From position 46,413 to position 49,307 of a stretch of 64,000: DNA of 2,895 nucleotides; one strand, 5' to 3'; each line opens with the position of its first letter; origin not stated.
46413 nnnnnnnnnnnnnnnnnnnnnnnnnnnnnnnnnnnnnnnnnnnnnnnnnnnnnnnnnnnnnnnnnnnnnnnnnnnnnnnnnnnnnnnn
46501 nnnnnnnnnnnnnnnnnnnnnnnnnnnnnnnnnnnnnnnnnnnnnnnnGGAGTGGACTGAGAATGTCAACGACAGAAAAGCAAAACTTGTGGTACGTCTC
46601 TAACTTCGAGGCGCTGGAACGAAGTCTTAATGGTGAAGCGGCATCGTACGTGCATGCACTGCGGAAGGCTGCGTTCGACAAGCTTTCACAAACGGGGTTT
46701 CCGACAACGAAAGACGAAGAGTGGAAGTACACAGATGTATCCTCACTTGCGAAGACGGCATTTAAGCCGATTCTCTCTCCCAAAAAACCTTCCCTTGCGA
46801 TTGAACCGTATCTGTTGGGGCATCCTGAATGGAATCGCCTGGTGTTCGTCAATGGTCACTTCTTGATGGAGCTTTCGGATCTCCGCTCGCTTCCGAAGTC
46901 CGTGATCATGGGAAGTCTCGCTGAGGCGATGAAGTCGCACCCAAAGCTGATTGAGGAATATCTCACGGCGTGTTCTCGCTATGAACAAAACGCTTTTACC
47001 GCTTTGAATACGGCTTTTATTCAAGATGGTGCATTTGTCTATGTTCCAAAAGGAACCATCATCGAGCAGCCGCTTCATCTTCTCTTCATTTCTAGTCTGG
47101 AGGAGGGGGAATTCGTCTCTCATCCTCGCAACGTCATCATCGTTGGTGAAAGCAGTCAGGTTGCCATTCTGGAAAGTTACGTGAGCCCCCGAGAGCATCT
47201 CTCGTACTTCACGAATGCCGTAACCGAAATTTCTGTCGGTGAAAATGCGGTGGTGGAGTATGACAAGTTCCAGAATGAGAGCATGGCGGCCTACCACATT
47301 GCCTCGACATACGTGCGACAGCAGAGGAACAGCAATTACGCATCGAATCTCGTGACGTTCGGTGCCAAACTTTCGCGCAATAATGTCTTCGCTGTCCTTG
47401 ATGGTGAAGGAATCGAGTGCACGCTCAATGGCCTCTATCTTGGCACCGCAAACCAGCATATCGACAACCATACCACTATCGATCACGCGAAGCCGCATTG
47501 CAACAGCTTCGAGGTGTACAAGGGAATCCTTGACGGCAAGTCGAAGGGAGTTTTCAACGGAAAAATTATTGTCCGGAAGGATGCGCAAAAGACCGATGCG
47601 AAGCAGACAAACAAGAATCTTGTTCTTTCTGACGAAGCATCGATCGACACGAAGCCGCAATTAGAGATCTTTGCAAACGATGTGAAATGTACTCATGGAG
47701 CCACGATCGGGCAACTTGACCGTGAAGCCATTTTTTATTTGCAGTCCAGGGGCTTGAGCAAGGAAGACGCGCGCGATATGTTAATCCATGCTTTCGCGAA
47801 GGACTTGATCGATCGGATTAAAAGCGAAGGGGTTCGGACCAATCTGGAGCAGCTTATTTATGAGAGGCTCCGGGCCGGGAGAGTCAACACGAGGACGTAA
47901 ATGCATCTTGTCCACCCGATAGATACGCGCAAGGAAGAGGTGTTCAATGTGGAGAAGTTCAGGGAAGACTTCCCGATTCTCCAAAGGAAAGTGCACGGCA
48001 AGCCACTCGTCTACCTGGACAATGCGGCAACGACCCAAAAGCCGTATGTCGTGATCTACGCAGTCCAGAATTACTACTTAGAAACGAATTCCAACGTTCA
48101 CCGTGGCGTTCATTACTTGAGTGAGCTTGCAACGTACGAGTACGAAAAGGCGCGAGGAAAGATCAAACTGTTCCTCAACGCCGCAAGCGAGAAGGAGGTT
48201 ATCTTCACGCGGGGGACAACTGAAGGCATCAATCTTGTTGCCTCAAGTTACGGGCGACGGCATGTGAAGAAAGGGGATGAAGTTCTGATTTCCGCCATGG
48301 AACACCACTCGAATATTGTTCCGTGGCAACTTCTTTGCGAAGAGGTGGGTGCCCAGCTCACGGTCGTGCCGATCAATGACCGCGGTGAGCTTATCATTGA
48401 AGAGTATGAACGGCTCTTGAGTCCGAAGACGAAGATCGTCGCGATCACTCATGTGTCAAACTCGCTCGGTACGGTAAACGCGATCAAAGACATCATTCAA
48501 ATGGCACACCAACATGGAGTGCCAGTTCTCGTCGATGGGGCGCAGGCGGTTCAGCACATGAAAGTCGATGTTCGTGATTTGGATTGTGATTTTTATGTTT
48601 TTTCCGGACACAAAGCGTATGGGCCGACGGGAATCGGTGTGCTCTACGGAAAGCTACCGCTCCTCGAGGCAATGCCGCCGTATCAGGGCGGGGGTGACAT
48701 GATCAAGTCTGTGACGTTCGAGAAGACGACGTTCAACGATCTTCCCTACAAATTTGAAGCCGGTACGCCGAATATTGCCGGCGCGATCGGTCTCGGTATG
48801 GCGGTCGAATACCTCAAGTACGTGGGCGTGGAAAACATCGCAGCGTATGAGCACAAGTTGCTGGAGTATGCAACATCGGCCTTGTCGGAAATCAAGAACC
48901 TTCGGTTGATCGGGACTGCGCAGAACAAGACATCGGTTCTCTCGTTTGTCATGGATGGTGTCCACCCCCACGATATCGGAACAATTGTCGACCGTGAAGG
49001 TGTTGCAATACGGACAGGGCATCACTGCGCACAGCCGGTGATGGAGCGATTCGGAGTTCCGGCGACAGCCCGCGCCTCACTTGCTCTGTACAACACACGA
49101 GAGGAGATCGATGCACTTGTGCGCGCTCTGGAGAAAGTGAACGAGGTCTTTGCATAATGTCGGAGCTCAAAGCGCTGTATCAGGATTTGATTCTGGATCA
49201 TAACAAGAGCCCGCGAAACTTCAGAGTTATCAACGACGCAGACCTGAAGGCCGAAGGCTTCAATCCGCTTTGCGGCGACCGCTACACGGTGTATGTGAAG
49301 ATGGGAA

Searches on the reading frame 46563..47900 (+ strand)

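Call 80: search_protein_families(library=pfam, proteins=[window:46563-47900:+], max_evalue=0.00001)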
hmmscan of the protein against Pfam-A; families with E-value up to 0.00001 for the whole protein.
window:46563-47900:+ (445 aa): 2 families
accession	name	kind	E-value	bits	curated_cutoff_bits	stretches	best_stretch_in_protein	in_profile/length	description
PF01458.23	SUFBD_core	-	7.9e-90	300.8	27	1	182-411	6-232/232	SUF system FeS cluster assembly, SufBD core domain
PF19295.5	SufBD_N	-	2.3e-33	115.7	23.5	1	8-172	4-171/172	SufBD protein N-terminal region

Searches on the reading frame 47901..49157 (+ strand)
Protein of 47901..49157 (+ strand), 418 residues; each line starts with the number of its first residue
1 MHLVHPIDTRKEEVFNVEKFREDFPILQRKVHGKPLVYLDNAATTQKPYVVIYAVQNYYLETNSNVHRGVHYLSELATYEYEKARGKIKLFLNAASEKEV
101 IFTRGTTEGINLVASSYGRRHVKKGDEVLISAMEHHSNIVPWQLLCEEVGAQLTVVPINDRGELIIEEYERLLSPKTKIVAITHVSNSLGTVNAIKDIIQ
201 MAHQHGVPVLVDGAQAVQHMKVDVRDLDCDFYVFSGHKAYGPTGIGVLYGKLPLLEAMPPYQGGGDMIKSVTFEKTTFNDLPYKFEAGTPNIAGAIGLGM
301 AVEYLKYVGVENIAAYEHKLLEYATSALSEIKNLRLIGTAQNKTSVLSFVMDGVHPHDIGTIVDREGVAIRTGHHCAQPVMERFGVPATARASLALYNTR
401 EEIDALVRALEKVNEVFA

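Call 80: search_protein_families(library=pfam, proteins=[window:47901-49157:+], max_evalue=0.00001)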
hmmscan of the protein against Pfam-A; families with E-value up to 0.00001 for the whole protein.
window:47901-49157:+ (418 aa): 5 families
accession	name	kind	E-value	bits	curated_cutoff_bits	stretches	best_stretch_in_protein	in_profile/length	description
PF00266.25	Aminotran_5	-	7.1e-154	512.7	21.5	1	37-406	1-371/371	Aminotransferase class-V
PF00155.27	Aminotran_1_2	-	2e-09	37.6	19.7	1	87-258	50-241/361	Aminotransferase class I and II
PF01041.23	DegT_DnrJ_EryC1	-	1.5e-06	28.1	19.8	1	97-217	39-150/360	DegT/DnrJ/EryC1/StrS aminotransferase family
PF01053.26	Cys_Met_Meta_PP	-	1.5e-06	27.5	27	1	121-231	87-191/381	Cys/Met metabolism PLP-dependent enzyme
PF01212.27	Beta_elim_lyase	-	2.2e-06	27.6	27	1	111-252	60-213/288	Beta-eliminating lyase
